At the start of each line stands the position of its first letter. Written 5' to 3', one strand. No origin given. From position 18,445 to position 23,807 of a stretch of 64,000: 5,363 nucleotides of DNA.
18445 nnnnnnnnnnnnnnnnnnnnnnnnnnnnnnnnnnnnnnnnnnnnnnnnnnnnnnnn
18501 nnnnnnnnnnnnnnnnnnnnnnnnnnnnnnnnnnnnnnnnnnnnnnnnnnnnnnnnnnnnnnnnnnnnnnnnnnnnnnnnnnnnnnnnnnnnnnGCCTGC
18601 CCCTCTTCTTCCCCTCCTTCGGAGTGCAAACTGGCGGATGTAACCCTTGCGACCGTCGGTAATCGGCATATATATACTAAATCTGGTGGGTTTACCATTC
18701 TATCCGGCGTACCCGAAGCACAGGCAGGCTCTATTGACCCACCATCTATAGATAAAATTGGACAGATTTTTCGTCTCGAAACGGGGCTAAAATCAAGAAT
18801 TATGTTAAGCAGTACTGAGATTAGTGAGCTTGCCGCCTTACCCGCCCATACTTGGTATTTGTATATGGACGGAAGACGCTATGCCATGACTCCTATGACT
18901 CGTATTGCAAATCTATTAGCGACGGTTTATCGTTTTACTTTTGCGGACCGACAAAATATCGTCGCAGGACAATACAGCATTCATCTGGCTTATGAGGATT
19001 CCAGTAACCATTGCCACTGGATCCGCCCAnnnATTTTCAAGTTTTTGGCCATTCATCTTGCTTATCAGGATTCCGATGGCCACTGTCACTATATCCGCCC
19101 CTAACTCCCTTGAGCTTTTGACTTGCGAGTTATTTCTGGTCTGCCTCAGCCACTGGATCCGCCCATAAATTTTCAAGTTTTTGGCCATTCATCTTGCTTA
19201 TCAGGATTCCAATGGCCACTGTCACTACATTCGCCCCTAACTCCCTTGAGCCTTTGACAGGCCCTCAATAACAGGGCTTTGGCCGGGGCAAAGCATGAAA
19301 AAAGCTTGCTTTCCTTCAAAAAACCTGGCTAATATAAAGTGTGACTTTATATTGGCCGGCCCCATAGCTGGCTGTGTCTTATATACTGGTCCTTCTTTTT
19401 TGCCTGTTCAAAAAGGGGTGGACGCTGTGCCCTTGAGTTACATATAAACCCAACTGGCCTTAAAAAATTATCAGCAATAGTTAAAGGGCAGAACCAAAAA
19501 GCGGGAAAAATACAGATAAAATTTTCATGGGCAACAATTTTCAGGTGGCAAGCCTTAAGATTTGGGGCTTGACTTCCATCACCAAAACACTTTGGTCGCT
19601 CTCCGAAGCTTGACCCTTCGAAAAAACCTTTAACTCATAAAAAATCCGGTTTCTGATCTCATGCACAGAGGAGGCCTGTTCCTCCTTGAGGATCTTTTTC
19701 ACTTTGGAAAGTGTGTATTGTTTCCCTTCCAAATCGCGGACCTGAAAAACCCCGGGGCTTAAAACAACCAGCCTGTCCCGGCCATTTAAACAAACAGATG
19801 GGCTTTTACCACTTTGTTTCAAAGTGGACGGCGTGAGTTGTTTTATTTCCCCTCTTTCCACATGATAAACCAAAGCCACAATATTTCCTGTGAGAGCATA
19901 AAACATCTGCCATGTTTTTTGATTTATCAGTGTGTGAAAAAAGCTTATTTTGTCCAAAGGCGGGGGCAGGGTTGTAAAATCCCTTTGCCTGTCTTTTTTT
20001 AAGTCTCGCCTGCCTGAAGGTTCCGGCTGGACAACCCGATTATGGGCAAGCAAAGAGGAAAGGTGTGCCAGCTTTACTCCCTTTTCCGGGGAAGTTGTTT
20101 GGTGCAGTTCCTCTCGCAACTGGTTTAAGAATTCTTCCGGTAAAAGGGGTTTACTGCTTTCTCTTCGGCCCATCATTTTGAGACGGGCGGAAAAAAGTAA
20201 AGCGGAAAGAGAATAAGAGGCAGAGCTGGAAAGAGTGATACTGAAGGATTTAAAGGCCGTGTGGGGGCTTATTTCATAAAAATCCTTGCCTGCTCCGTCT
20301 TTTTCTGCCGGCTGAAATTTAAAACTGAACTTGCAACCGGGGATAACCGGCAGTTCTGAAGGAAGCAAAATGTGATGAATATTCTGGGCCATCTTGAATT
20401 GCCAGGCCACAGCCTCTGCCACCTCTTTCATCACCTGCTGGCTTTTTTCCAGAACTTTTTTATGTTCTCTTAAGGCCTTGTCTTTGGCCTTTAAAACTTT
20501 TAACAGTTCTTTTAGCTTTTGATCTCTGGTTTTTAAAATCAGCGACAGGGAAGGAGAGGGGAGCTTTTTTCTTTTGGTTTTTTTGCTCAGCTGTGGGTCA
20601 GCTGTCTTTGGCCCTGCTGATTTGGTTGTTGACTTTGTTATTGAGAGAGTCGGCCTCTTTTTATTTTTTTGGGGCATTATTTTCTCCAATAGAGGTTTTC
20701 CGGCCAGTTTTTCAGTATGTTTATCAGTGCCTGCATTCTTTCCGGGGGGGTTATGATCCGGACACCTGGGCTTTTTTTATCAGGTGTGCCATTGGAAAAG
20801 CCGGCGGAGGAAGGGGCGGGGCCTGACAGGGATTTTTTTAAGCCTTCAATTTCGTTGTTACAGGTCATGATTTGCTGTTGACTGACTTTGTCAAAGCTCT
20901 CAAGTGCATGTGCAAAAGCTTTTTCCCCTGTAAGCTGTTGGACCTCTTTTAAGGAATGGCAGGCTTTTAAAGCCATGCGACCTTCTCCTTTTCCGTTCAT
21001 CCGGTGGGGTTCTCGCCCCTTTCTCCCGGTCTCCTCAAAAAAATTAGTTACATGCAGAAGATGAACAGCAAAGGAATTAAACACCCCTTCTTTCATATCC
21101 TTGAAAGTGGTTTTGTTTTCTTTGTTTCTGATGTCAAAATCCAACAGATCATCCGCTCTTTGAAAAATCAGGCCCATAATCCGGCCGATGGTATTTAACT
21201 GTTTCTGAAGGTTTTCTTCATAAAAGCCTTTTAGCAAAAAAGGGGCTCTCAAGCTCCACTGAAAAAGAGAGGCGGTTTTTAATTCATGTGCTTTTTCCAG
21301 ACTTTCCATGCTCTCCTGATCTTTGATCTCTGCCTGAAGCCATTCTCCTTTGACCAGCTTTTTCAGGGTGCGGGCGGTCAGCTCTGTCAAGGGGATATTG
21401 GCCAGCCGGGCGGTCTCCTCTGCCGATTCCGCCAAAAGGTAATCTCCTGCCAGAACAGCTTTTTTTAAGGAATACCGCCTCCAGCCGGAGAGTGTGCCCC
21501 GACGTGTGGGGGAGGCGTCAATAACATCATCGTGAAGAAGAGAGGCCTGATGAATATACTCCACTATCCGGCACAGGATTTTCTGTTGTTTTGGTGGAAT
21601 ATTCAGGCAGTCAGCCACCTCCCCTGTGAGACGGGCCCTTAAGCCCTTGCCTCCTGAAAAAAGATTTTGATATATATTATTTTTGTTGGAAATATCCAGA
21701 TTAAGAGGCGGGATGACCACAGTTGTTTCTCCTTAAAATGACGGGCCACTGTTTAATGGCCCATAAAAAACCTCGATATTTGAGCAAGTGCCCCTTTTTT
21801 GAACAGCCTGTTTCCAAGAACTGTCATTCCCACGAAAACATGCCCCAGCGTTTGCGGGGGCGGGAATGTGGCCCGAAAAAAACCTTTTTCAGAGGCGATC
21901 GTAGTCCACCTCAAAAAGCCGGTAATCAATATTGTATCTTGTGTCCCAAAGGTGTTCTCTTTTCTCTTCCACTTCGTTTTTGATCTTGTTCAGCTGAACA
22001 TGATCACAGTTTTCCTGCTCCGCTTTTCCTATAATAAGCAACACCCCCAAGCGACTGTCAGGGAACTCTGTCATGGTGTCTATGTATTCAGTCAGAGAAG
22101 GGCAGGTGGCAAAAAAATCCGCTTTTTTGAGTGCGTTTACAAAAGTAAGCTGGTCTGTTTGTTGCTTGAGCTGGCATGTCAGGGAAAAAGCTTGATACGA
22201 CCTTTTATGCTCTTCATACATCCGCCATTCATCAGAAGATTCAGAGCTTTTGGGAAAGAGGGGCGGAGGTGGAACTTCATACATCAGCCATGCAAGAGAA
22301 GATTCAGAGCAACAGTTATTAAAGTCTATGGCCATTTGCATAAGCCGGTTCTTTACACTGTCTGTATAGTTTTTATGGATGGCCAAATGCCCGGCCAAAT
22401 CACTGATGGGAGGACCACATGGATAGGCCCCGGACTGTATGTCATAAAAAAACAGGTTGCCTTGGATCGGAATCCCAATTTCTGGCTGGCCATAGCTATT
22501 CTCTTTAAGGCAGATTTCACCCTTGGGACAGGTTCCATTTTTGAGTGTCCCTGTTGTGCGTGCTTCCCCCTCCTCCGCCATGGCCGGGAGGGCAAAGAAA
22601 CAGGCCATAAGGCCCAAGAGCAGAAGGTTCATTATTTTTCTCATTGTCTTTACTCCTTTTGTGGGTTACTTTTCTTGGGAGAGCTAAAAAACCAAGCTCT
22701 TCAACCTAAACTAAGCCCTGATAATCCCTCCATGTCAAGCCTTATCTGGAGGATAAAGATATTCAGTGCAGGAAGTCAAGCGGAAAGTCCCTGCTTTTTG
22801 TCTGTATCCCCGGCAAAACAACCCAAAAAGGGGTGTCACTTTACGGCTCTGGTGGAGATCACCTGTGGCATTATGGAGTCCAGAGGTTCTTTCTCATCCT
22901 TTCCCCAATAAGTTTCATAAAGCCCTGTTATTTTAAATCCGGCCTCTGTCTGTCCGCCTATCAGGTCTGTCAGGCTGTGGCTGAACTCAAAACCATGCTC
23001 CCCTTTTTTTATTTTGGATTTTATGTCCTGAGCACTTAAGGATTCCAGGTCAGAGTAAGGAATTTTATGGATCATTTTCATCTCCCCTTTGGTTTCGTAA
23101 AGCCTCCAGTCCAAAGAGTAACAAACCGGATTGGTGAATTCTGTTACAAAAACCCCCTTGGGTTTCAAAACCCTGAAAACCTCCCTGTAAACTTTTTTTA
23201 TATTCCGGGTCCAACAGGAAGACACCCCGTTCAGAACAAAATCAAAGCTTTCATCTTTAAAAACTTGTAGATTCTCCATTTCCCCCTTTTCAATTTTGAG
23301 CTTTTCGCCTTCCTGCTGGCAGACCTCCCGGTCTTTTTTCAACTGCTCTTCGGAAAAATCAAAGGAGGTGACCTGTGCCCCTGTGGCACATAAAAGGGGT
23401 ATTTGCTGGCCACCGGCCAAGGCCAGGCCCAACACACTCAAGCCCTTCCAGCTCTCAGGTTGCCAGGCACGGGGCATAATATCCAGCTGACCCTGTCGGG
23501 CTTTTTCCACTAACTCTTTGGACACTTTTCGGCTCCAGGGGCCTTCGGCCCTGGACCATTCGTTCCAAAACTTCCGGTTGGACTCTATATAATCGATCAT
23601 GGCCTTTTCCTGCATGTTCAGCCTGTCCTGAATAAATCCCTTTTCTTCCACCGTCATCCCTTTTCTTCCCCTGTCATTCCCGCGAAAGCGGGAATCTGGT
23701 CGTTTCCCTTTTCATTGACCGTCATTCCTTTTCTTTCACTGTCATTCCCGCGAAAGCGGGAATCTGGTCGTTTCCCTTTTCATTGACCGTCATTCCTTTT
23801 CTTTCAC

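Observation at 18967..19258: Triplicated C-terminal 'tail + stop' module behind the same lipoprotein gene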

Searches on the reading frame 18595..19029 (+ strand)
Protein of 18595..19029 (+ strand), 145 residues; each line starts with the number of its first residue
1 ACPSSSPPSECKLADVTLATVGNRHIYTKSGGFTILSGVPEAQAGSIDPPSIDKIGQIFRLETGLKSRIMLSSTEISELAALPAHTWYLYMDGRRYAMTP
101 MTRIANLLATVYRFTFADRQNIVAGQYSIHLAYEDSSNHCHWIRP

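Call 40: find_related_loci(query=A2, collection=metagenome_contigs, flank=3000)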
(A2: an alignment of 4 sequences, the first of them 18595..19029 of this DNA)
Query A2 (145 aa) in metagenome_contigs; peptide patterns used: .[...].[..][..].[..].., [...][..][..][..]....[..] (x = any residue, [..] = any of these).
87 stretches matched a pattern, but none encodes a relative of the query by tblastn (E <= 1e-3).

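Call 71: search_protein_representatives(protein=window:18595-19029:+)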
Query: 145 residues. Proteins with E-value up to 0.001 (for the whole library): 13; up to 1e-10: 5; up to 1e-30: 1. The best 13 are listed.
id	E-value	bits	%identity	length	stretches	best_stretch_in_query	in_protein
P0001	7.6e-92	321.2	100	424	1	1-145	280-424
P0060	1.3e-24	103.3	51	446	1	1-145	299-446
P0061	2.4e-22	96.0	50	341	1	2-145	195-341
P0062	5.6e-17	78.6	34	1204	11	71-140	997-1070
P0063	7.6e-11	58.7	36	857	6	72-106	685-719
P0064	3.7e-08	50.0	34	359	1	2-145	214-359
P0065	3.8e-08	50.0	39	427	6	77-106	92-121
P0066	1.5e-06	44.8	34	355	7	67-99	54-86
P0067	1.8e-05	41.3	32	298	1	1-143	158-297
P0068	2.7e-05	40.7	31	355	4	45-112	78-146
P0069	1.0e-04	38.9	29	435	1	2-144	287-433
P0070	1.2e-04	38.6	35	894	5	68-100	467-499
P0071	4.5e-04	36.8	33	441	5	75-115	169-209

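Call 73: search_protein_families(library=pfam, proteins=[window:18595-19029:+, P0060, P0061], max_evalue=0.01)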
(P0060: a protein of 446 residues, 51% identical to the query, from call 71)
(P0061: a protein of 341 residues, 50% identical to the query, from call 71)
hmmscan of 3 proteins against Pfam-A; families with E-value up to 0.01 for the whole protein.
window:18595-19029:+ (145 aa): 0 families

P0060 (446 aa): 0 families

P0061 (341 aa): 0 families

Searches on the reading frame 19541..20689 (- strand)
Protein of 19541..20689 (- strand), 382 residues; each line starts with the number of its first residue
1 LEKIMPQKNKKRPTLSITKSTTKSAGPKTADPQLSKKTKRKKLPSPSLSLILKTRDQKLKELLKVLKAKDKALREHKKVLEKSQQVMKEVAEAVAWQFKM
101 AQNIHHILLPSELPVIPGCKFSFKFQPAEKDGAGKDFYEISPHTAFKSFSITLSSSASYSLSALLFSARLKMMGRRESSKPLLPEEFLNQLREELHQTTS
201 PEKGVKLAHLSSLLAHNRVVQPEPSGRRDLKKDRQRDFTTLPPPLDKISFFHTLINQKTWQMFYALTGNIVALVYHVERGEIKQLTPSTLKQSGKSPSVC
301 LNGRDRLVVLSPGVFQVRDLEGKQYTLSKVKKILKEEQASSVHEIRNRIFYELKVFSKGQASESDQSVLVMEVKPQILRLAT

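Call 8: search_protein_families(library=pfam, proteins=[window:19541-20689:-], max_evalue=0.1)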
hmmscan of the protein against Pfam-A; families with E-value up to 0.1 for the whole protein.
window:19541-20689:- (382 aa): 1 family
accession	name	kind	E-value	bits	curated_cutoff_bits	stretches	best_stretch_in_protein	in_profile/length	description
PF07228.17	SpoIIE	-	4.9e-07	30.3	25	1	161-373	17-191/192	Stage II sporulation protein E (SpoIIE)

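Call 28: find_homologous_proteins(query=window:19541-20689:-, max_evalue=1e-20)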
Query window:19541-20689:- (382 aa): 40 proteins with E <= 1e-20 among 8000 candidates.
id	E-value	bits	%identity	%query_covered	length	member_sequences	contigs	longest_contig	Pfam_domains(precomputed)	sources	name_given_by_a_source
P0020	3.0e-240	814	100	99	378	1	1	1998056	PF07228.18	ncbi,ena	-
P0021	3.8e-148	511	67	100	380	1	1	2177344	-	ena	-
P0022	3.3e-113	396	60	87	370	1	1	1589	PF07228.18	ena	-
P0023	2.2e-102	361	57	87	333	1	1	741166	PF07228.18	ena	-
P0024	4.8e-99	350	53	87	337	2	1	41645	PF07228.18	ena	-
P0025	5.3e-78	280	45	86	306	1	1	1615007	PF07228.18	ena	-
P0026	7.8e-77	277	45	85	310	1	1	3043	PF07228.18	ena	-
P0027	1.2e-76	276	46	85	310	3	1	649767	PF07228.18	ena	-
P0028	2.7e-76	275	45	85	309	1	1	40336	PF07228.18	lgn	-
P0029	4.2e-76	274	46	85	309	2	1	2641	PF07228.18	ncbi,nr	ncbi:MAG: SpoIIE family protein phosphatase [Bdellovibrionales bacterium]|nr:SpoIIE family protein p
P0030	5.8e-76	274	47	88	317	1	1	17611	-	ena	-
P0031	4.5e-75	271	44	87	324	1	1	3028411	PF07228.18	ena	-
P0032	4.7e-75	271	47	85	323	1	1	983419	PF07228.18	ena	-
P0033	5.7e-74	267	44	87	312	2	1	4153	PF07228.18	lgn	-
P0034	7.6e-74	267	45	86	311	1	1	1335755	PF07228.18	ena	-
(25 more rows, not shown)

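Call 29: find_encoding_contigs(protein=P0020, flank=4000, max_places=3)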
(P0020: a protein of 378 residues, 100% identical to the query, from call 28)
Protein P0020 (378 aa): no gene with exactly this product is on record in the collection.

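Call 30: find_encoding_contigs(protein=P0021, flank=6000, max_places=3)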
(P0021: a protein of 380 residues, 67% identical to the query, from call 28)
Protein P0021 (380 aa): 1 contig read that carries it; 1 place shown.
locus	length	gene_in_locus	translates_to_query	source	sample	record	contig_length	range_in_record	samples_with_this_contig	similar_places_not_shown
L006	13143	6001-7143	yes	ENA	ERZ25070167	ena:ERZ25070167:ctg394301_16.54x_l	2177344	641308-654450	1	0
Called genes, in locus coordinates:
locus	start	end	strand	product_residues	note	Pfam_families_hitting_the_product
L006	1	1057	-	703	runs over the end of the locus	PF01138:RNase_PH, PF03725:RNase_PH_C, PF03726:PNPase, PF01138:RNase_PH, PF00013:KH_1, PF00575:S1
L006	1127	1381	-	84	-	PF00312:Ribosomal_S15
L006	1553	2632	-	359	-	PF01509:TruB_N, PF16198:TruB_C_2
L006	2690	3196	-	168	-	-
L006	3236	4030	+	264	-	PF01209:Ubie_methyltran, PF08241:Methyltransf_11, PF08242:Methyltransf_12 (weak), PF13649:Methyltransf_25, PF13847:Methyltransf_31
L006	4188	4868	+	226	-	-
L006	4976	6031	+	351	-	PF00348:polyprenyl_synt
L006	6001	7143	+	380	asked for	-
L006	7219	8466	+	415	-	PF00089:Trypsin (faint), PF13365:Trypsin_2, PF08238:Sel1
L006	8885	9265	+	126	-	PF01258:zf-dskA_traR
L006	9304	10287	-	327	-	PF00491:Arginase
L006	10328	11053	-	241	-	PF01479:S4, PF00849:PseudoU_synth_2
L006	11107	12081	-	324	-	-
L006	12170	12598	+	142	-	-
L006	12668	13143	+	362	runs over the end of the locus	PF21189:PHA02142, PF09414:RNA_ligase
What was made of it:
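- Tried and rejected: The best homologue is 67% identical and sits in a different context (calls 28, 30).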

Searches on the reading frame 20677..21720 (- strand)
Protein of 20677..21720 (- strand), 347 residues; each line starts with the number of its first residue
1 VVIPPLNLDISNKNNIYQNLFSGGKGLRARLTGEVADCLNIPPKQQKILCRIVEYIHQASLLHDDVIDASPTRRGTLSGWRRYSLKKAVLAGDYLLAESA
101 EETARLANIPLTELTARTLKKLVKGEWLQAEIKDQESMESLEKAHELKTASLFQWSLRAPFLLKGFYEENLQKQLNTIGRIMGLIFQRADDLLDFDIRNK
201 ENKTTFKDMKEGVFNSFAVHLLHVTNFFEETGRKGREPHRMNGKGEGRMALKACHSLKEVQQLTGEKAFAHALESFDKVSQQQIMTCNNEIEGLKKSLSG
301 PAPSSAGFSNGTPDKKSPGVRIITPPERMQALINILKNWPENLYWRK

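Call 62: search_protein_families(library=pfam, proteins=[window:20677-21720:-], max_evalue=0.001)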
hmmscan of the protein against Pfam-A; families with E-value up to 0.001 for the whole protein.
window:20677-21720:- (347 aa): 1 family
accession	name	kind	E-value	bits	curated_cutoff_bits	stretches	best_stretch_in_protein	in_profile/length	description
PF00348.22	polyprenyl_synt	-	3.8e-45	154.5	27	1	15-223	6-220/251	Polyprenyl synthetase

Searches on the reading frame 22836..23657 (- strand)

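Call 62: search_protein_families(library=pfam, proteins=[window:22836-23657:-], max_evalue=0.001)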
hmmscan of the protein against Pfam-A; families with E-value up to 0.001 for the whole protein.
window:22836-23657:- (273 aa): 5 families
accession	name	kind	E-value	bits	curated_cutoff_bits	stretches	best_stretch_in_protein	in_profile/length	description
PF08241.18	Methyltransf_11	-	1.9e-17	64.1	21.2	1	81-171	6-94/95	Methyltransferase domain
PF13847.12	Methyltransf_31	-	8.1e-14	52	27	1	91-195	26-128/145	Methyltransferase domain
PF13649.12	Methyltransf_25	-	1.6e-13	51.6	27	1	75-168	1-97/97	Methyltransferase domain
PF01209.24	Ubie_methyltran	-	1.2e-07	31.7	20.1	1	94-183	73-163/233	ubiE/COQ5 methyltransferase family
PF08242.18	Methyltransf_12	-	8.7e-07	30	30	1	89-170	14-98/98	Methyltransferase domain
